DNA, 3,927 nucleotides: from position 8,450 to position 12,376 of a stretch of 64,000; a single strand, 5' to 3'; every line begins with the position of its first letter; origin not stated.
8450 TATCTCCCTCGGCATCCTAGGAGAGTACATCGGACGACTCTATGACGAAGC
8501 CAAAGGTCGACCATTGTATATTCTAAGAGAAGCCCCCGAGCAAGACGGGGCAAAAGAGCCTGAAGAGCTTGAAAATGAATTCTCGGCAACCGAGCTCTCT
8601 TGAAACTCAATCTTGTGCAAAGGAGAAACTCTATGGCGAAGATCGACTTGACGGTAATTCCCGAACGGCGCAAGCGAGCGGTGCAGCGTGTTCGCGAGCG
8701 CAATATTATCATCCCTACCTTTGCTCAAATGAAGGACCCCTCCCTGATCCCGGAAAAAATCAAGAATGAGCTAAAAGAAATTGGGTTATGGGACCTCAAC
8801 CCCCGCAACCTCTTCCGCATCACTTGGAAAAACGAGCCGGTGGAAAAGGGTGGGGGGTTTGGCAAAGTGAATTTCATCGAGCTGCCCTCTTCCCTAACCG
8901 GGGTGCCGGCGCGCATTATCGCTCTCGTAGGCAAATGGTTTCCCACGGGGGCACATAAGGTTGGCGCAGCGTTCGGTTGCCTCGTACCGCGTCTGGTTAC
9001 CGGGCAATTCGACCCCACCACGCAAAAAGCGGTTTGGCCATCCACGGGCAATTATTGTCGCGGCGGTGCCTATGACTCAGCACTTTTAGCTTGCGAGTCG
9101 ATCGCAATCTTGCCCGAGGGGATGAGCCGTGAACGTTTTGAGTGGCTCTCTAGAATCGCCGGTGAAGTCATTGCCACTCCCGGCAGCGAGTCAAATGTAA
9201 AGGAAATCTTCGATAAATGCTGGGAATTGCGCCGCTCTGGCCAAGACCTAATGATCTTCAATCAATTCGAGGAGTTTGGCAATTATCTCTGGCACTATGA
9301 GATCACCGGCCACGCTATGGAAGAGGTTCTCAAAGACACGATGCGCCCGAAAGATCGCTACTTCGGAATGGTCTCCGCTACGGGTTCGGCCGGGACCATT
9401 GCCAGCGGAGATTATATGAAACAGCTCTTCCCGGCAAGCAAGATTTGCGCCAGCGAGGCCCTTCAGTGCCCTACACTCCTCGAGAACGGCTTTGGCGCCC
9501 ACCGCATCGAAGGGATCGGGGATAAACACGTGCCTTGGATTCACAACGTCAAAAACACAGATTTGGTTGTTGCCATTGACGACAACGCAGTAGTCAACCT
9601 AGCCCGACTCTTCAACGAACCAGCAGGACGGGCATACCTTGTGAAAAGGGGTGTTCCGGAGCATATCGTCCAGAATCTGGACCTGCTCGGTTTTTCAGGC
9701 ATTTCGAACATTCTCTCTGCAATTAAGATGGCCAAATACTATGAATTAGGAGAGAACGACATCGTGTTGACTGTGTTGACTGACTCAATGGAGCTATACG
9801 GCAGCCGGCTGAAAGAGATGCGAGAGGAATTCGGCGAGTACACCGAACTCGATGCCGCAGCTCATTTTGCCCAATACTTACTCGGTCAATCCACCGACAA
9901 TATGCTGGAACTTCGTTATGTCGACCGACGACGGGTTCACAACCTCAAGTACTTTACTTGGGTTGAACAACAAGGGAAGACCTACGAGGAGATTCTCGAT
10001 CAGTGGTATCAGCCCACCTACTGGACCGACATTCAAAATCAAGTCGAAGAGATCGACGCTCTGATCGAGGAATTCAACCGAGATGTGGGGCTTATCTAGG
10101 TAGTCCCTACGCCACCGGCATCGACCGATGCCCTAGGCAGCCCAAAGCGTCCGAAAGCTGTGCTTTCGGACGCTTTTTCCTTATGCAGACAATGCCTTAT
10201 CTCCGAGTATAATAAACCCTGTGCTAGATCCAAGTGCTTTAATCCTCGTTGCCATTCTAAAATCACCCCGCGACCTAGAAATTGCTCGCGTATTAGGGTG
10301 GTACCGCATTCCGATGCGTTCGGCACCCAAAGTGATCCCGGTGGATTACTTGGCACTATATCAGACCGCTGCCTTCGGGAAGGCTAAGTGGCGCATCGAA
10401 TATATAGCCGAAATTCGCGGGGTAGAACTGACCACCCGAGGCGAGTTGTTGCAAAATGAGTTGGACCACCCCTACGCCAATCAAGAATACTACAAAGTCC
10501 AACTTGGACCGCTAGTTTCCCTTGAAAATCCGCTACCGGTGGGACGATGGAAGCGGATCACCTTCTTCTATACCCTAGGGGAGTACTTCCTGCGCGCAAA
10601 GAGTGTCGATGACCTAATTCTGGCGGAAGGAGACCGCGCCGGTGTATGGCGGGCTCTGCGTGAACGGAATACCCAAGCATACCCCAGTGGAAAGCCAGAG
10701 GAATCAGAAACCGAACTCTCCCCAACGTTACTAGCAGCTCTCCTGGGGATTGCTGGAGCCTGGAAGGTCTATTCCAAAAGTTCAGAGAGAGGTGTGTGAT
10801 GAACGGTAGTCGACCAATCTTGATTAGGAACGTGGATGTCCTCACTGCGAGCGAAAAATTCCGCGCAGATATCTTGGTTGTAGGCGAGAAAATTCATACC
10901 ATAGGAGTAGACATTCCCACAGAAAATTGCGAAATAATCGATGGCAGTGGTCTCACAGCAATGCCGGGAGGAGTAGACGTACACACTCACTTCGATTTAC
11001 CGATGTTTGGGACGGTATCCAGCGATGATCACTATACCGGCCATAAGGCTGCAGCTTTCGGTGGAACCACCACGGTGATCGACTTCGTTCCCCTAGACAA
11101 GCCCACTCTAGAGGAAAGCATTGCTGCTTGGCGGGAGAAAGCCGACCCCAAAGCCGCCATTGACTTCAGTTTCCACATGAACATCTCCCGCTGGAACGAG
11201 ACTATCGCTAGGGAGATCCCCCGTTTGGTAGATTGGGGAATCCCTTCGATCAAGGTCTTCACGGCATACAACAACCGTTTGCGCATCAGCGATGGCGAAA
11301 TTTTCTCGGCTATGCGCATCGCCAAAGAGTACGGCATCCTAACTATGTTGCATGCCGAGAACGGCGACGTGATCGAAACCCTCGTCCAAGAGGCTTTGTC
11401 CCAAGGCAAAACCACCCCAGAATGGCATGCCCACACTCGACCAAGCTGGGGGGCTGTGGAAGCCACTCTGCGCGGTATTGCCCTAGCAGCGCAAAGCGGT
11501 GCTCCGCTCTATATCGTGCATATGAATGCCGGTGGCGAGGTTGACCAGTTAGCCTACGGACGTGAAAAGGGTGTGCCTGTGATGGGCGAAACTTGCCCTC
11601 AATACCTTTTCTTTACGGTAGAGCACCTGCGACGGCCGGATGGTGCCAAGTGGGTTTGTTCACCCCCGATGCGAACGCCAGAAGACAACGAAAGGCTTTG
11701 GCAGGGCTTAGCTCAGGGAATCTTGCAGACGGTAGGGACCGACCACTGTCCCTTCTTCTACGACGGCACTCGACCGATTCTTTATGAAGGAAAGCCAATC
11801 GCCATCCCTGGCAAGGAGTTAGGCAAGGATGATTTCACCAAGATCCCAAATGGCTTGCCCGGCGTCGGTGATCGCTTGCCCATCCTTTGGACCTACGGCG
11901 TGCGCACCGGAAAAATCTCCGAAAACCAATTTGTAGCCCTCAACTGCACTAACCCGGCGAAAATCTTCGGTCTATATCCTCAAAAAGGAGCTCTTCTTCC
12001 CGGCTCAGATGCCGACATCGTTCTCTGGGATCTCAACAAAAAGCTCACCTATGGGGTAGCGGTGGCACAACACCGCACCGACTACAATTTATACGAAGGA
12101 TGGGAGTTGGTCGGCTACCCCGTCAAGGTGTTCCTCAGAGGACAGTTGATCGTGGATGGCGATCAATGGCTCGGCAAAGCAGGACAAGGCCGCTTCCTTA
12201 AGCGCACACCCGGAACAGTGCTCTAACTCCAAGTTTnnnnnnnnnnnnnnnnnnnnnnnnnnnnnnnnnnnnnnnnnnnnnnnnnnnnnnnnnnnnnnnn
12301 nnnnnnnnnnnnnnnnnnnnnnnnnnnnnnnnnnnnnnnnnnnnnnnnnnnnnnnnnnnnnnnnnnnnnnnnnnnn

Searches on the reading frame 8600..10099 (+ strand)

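Call 3: search_protein_families(library=pfam, proteins=[window:8600-10099:+], max_evalue=1)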
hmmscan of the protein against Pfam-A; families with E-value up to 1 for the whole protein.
window:8600-10099:+ (499 aa): 2 families
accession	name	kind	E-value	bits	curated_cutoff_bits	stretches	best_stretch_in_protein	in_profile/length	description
PF00291.31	PALP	-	1.9e-10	41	35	1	115-338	33-256/295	Pyridoxal-phosphate dependent enzyme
PF24007.1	DUF7321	-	0.22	11.6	27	1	362-405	86-129/155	Domain of unknown function (DUF7321)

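Call 4: search_protein_families(library=ncbifam, proteins=[window:8600-10099:+], max_evalue=1)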
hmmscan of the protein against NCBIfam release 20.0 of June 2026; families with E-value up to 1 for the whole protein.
window:8600-10099:+ (499 aa): 12 families
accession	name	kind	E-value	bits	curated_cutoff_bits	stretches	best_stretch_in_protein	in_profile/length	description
TIGR01139.1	cysK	equivalog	3e-24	85.8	350.95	1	100-400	17-292/298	cysteine synthase A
TIGR01136.1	cysKM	subfamily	1.1e-21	77.4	344.15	1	99-340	16-251/299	cysteine synthase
NF007989.0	PRK10717.1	equivalog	1.3e-15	57.4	387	1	104-404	29-316/334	cysteine synthase A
TIGR01137.1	cysta_beta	equivalog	6.1e-15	54.8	510.25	1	92-402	14-307/457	cystathionine beta-synthase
NF008735.0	PRK11761.1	equivalog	3.8e-09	36.2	413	1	115-336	38-244/296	cysteine synthase CysM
TIGR03945.1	PLP_SbnA_fam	equivalog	5e-09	35.7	349.95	1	91-336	9-249/304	2,3-diaminopropionate biosynthesis protein SbnA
TIGR01124.1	ilvA_2Cterm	equivalog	0.012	14.3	411.3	1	146-288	70-202/499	threonine ammonia-lyase, biosynthetic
NF053679.1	CysteaSynCapA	equivalog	0.017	14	600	1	170-339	96-270/329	cysteate synthase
TIGR02240.1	PHA_depoly_arom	equivalog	0.073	12.4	250.6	1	300-335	189-224/276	poly(3-hydroxyalkanoate) depolymerase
NF052478.1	CystDsulMYC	equivalog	0.079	12.2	600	1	116-345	49-281/354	L-cysteine desulfhydrase Cds1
NF006674.0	PRK09224.1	subfamily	0.085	11.5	577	1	145-292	77-214/508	threonine ammonia-lyase IlvA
TIGR01936.1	nqrA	equivalog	0.091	11.6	321.05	0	104-184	257-338/446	NADH:ubiquinone reductase (Na(+)-transporting) subunit A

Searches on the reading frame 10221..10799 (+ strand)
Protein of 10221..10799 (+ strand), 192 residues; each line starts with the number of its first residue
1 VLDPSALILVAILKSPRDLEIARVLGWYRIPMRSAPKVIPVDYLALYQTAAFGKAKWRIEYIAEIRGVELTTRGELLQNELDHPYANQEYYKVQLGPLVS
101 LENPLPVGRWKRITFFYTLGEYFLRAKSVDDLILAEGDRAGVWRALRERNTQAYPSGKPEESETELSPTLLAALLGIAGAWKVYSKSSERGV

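Call 3: search_protein_families(library=pfam, proteins=[window:10221-10799:+], max_evalue=1)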
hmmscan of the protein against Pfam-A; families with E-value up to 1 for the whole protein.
window:10221-10799:+ (192 aa): 0 families

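Call 4: search_protein_families(library=ncbifam, proteins=[window:10221-10799:+], max_evalue=1)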
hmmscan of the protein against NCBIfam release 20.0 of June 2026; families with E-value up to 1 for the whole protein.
window:10221-10799:+ (192 aa): 0 families

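Call 68: search_protein_families(library=padloc, proteins=[window:10221-10799:+], max_evalue=0.01)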
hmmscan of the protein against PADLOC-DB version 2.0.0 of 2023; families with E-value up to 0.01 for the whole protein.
window:10221-10799:+ (192 aa): 0 families

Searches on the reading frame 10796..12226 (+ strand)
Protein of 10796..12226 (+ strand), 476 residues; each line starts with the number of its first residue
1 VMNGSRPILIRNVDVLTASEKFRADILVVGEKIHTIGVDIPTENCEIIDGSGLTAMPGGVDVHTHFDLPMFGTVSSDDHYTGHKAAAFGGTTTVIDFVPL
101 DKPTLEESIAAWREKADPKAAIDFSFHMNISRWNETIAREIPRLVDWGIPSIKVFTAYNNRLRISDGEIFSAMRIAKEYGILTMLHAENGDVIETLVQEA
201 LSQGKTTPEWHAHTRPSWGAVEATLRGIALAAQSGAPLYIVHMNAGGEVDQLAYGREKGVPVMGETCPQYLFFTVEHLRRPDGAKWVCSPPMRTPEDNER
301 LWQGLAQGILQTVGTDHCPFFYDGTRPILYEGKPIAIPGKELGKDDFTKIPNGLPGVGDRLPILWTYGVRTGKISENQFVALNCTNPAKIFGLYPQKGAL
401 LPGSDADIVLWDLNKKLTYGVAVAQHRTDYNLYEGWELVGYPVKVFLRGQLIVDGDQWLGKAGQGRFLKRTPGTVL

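Call 3: search_protein_families(library=pfam, proteins=[window:10796-12226:+], max_evalue=1)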
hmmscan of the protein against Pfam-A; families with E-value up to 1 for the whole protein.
window:10796-12226:+ (476 aa): 2 families
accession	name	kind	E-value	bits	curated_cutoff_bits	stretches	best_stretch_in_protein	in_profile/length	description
PF01979.26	Amidohydro_1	-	4.3e-20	72.7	25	1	55-450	2-343/345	Amidohydrolase family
PF07969.17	Amidohydro_3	-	1e-07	32.3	29.7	2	46-67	1-22/472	Amidohydrolase family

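Call 4: search_protein_families(library=ncbifam, proteins=[window:10796-12226:+], max_evalue=1)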
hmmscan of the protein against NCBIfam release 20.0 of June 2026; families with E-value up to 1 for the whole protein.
window:10796-12226:+ (476 aa): 59 families (the best 25 are shown)
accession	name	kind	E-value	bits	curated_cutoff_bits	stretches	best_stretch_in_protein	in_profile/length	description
TIGR02033.1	D-hydantoinase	equivalog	4.6e-155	517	393.25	1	8-470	1-454/454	dihydropyrimidinase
NF009941.0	PRK13404.1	subfamily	2.3e-137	458.5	647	1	9-472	7-463/478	dihydropyrimidinase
TIGR03178.1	allantoinase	equivalog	1.5e-72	244.8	357.85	1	8-469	2-440/441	allantoinase AllB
NF004839.0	PRK06189.1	equivalog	2.6e-68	230.7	631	1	8-470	5-447/451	allantoinase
NF058539.1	ergo_uti2_ErtD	equivalog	3.8e-60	204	650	1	15-470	10-447/449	hydantoin-5-propionate amidohydrolase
NF005751.0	PRK07575.1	equivalog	2.4e-54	184.5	529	1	8-455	5-422/440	dihydroorotase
NF002668.0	PRK02382.1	equivalog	7e-54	183.2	452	1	20-470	13-428/436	dihydroorotase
NF006559.0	PRK09060.1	equivalog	7.8e-53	179.3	482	1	8-466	7-434/444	dihydroorotase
NF058538.1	ergo_util_ErtD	equivalog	4.2e-51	174.2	600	1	26-469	21-445/446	hydantoin-5-propionate amidohydrolase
NF005960.0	PRK08044.1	equivalog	7.8e-49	166.6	688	1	8-470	5-450/453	allantoinase AllB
TIGR00857.1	pyrC_multi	subfamily_domain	2.6e-48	165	279.05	1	20-453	2-409/412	dihydroorotase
NF006688.0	PRK09236.1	equivalog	3.8e-39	134.7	535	1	7-459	3-432/444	dihydroorotase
NF006837.0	PRK09357.1-2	equivalog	3.9e-38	131.1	575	1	9-454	4-423/428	dihydroorotase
NF006836.0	PRK09357.1-1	equivalog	2.8e-37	128.5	538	2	205-454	195-425/432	dihydroorotase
NF006839.0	PRK09357.1-4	equivalog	4e-37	127.8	576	1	9-419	3-387/422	dihydroorotase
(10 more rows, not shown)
